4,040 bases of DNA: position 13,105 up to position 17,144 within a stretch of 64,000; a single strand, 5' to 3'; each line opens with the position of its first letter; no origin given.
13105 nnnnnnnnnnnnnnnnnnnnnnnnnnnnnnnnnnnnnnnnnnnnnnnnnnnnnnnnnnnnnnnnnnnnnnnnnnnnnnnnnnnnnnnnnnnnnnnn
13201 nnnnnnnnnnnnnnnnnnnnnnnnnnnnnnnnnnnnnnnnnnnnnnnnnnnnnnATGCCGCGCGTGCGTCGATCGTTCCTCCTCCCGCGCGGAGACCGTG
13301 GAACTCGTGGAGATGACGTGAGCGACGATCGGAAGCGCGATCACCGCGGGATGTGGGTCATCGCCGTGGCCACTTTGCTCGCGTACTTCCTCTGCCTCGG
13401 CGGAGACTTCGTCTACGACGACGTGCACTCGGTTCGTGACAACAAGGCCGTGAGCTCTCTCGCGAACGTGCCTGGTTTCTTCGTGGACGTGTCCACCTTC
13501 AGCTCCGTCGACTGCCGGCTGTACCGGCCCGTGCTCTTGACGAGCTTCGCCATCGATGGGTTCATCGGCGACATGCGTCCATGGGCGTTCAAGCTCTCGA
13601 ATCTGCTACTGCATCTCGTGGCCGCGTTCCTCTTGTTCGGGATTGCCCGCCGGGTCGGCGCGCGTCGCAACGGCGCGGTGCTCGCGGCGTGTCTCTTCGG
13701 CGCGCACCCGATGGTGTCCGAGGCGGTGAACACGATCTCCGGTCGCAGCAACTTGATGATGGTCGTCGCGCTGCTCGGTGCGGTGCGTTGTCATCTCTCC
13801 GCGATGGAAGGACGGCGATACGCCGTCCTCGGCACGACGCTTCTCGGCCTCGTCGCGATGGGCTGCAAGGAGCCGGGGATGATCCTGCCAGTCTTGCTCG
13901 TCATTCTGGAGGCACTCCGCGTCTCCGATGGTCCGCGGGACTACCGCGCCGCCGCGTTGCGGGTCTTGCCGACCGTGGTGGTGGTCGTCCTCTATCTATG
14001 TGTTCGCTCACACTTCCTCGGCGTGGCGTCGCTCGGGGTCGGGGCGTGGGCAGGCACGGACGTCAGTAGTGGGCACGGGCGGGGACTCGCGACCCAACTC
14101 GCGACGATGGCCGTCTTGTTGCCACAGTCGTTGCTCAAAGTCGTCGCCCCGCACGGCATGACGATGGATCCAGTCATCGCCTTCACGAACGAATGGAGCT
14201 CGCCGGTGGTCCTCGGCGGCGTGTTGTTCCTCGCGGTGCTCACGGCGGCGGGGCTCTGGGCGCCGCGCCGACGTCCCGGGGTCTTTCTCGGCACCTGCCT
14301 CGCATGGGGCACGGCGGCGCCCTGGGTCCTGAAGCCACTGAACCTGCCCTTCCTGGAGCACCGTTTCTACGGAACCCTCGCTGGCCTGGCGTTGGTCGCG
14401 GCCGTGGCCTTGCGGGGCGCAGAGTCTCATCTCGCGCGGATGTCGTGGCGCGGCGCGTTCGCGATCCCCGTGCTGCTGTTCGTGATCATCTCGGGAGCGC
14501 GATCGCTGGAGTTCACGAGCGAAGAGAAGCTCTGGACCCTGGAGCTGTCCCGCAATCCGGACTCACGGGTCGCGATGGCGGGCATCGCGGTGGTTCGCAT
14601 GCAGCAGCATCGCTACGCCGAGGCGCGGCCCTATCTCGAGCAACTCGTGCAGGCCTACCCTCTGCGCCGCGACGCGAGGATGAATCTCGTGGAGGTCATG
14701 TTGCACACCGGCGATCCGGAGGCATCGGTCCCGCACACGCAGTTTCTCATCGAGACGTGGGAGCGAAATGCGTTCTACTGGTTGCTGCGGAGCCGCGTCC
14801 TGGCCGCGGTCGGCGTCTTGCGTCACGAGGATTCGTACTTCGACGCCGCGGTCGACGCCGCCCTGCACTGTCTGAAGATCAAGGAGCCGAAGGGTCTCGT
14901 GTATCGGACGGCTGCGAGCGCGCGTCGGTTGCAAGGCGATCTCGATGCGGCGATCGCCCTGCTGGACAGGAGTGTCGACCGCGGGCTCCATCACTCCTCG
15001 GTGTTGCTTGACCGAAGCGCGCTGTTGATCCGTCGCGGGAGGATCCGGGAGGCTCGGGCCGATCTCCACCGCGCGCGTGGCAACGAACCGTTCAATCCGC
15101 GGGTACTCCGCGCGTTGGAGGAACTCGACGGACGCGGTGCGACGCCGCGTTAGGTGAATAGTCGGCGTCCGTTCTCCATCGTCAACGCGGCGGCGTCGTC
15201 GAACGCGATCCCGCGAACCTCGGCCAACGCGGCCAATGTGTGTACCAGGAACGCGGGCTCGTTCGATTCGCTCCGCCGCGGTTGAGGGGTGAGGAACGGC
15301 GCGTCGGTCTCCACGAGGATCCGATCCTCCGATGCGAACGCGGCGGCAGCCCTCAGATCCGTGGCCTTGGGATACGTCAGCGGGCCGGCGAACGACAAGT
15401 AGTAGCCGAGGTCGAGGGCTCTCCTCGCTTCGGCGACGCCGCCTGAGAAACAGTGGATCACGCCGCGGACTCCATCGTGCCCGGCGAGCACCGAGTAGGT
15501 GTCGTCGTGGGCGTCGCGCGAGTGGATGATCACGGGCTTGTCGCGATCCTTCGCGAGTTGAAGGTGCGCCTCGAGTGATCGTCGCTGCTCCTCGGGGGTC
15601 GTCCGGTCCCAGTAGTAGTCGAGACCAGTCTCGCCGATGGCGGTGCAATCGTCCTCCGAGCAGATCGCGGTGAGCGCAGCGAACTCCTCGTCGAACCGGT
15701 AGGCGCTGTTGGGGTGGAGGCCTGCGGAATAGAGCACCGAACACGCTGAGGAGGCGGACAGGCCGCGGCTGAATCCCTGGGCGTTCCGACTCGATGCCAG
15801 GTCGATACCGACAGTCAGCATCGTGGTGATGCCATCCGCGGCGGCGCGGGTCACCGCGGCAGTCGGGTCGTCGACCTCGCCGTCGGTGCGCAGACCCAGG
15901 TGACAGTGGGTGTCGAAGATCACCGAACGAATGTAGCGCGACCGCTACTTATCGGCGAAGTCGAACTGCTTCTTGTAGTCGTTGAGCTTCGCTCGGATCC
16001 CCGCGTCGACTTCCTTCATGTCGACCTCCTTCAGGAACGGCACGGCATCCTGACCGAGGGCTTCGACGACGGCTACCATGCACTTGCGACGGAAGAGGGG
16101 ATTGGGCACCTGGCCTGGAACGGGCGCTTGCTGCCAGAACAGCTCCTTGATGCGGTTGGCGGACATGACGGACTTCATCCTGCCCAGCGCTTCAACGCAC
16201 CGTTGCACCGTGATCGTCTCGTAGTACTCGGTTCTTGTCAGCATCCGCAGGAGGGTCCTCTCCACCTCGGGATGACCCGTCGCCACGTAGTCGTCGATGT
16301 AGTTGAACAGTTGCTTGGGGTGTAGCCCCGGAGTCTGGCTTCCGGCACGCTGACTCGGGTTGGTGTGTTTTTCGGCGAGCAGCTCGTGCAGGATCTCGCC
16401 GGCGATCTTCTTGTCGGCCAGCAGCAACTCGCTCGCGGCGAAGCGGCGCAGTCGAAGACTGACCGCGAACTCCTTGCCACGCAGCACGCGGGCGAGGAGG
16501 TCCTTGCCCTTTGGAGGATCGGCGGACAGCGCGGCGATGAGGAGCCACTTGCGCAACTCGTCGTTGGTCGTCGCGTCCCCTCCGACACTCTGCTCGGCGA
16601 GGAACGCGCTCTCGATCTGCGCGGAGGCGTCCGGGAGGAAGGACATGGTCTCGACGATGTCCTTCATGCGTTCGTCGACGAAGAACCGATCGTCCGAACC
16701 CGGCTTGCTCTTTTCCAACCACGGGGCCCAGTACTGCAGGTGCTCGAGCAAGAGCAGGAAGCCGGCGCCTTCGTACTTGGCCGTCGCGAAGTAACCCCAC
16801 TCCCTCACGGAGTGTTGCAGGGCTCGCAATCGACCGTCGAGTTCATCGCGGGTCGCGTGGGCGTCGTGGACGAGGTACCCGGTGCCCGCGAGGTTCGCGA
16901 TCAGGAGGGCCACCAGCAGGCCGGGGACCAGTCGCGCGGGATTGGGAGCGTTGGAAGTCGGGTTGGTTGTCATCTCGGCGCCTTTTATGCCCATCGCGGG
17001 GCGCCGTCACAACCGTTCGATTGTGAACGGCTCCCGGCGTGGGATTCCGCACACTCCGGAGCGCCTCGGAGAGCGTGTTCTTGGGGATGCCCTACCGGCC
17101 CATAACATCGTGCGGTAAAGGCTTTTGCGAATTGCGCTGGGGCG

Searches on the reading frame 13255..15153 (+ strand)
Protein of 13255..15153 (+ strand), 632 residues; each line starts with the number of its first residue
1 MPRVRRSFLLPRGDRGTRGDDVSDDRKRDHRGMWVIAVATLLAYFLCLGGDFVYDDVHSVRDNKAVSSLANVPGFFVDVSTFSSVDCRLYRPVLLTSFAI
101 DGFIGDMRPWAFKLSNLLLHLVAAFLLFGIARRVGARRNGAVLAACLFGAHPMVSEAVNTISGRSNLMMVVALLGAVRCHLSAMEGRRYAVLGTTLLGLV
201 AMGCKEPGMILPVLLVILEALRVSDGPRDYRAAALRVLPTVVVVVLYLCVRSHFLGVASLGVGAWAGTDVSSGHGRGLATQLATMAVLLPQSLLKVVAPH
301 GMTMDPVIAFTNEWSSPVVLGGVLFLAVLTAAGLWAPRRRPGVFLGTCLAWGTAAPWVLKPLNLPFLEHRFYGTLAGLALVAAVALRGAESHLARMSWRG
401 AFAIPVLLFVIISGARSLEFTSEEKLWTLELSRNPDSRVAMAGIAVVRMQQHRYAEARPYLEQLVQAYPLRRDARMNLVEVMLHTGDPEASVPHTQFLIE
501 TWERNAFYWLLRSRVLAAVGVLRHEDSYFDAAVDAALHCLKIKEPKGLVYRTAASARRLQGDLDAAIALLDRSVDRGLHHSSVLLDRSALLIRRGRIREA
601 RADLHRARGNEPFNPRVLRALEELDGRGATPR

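Call 7: search_protein_families(library=pfam, proteins=[window:13255-15153:+], max_evalue=0.001)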
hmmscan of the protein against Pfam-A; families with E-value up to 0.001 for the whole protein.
window:13255-15153:+ (632 aa): 6 families
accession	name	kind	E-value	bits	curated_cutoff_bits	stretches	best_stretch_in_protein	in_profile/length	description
PF14559.12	TPR_19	-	1.2e-12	48.3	25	2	449-490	2-43/68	Tetratricopeptide repeat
PF13432.12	TPR_16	-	6.3e-11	42.9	32.7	1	445-491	4-50/65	Tetratricopeptide repeat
PF13428.12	TPR_14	-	2e-07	31.4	23.5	0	445-480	8-43/44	Tetratricopeptide repeat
PF13424.12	TPR_12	-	3.6e-07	30.7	30.1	0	442-468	6-33/77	Tetratricopeptide repeat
PF07719.23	TPR_2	-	2e-06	27.9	27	0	444-469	7-32/34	Tetratricopeptide repeat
PF13174.12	TPR_6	-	0.00032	21.6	26.3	0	444-469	6-31/33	Tetratricopeptide repeat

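Call 66: search_protein_families(library=ncbifam, proteins=[window:13255-15153:+], max_evalue=0.1)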
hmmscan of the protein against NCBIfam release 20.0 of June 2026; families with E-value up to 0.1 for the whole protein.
window:13255-15153:+ (632 aa): 10 families
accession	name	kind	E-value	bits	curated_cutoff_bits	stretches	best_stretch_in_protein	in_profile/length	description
NF052415.1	T3SS_chap_SctY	equivalog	1.4e-08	35.1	70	1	436-520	4-91/106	type III secretion apparatus assembly chaperone SctY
TIGR03939.1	PGA_TPR_OMP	equivalog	6e-06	24.8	366.65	1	419-488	101-170/800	poly-beta-1,6 N-acetyl-D-glucosamine export porin PgaA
TIGR02917.1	PEP_TPR_lipo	equivalog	0.00016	19.7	312.2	1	431-493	152-214/899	XrtA/PEP-CTERM system TPR-repeat protein PrsT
TIGR00540.1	TPR_hemY_coli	hypoth_equivalog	0.0014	17.5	142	0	529-620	99-191/385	heme biosynthesis-associated TPR protein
NF040959.1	MamA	equivalog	0.0016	17.9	200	0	556-617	80-141/204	magnetosome protein MamA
NF033920.0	C39_PA2778_fam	equivalog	0.003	17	150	1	422-490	174-242/255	PA2778 family cysteine peptidase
TIGR02521.1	type_IV_pilW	equivalog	0.018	14.6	154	0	443-489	140-186/234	type IV pilus biogenesis/stability protein PilW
NF058571.1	GVDTG_CTERM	domain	0.019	15.2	29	1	315-340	20-44/44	GVDTG sorting domain-containing protein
NF008520.0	PRK11447.1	equivalog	0.085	10.6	858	0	431-568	596-732/1157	cellulose synthase complex outer membrane protein BcsC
NF007302.0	PRK09782.1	equivalog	0.088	10.7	1223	0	524-621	586-686/990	phage receptor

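Call 74: search_solved_structures(query=window:13255-15153:+, max_evalue=1)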
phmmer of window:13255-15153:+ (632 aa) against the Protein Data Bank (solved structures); distinct sequences matched with E-value up to 1: 10.
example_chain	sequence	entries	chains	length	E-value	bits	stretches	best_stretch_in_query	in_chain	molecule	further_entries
2wqh_A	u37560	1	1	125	0.041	15.8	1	448-512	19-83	CTPR3Y3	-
8bu0_A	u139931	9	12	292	0.057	15.4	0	434-573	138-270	Consensus tetratricopeptide repeat protein | Crystal structure of an 8-repeat consensus TPR superhelix with Zinc. | Monomer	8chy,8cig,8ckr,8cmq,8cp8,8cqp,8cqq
1w3b_A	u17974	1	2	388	0.093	14.7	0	522-602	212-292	UDP-N-ACETYLGLUCOSAMINE--PEPTIDE N-ACETYLGLUCOSAMINYLTRANSFERASE 110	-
6eou_A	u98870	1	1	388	0.15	14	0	522-602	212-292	UDP-N-acetylglucosamine--peptide N-acetylglucosaminyltransferase 110 kDa subunit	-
8sxe_C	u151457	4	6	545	0.15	14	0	431-483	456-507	TPR repeat-containing protein PA4667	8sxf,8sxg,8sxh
7rqf_A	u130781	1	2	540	0.16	13.8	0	431-483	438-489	TPR repeat-containing protein PA4667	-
8arc_A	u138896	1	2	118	0.21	13.5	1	445-527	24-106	Type III secretion protein SctY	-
8oxx_B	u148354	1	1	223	0.38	12.6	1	244-336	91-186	Antibody fab fragment heavy chain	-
8oxv_B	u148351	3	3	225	0.39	12.6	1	244-336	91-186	Antibody Fab fragment Heavy chain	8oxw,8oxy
9qhc_A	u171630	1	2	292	0.51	12.2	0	434-572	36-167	Engineered tetratricopeptide repeat protein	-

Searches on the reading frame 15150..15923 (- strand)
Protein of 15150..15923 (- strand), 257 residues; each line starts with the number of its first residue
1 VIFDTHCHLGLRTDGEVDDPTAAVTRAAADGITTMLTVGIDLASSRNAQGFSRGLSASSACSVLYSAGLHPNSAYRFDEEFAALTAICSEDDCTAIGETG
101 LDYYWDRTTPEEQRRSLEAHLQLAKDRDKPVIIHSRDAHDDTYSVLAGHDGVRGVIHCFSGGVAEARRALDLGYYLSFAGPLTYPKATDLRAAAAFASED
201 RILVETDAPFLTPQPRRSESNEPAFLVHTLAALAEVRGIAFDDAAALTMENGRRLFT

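Call 7: search_protein_families(library=pfam, proteins=[window:15150-15923:-], max_evalue=0.001)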
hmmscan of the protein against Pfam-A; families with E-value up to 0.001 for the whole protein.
window:15150-15923:- (257 aa): 1 family
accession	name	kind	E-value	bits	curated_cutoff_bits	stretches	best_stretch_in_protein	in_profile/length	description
PF01026.27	TatD_DNase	-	7.8e-69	232.3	27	1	3-256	1-252/253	TatD related DNase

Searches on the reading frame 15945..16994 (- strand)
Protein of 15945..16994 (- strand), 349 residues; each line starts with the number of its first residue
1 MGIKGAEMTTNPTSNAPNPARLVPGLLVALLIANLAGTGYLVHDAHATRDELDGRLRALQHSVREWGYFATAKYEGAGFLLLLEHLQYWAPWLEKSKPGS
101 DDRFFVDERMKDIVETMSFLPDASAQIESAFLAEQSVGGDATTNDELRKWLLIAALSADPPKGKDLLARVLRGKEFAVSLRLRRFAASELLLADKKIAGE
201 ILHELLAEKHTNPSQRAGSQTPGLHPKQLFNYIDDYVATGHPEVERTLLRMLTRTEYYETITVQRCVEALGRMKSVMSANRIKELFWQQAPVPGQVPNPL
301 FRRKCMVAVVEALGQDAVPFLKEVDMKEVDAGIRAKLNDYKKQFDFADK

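Call 8: search_protein_families(library=pfam, proteins=[window:15945-16994:-], max_evalue=0.001)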
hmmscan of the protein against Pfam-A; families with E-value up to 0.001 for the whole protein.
window:15945-16994:- (349 aa): 0 families

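Call 65: search_protein_families(library=pfam, proteins=[window:15945-16994:-], max_evalue=10)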
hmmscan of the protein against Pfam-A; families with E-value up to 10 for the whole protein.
window:15945-16994:- (349 aa): 0 families

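Call 66: search_protein_families(library=ncbifam, proteins=[window:15945-16994:-], max_evalue=0.1)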
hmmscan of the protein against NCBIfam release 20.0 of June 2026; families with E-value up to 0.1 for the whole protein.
window:15945-16994:- (349 aa): 1 family
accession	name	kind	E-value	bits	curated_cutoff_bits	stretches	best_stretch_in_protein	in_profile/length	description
NF004127.0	PRK05617.1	subfamily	0.039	13.2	274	1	256-343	239-325/356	3-hydroxyisobutyryl-CoA hydrolase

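Call 75: search_solved_structures(query=window:15945-16994:-, max_evalue=1)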
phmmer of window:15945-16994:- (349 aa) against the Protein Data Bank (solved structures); distinct sequences matched with E-value up to 1: 3.
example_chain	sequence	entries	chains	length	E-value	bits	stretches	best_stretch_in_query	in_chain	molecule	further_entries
9d8q_A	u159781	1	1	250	0.74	11.9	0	36-89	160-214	Estrogen receptor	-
9mdv_A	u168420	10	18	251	0.75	11.9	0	36-89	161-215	Estrogen receptor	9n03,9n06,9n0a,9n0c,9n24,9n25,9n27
3jvg_A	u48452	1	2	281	0.86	11.7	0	85-154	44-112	T-cell surface glycoprotein CD1A1 antigen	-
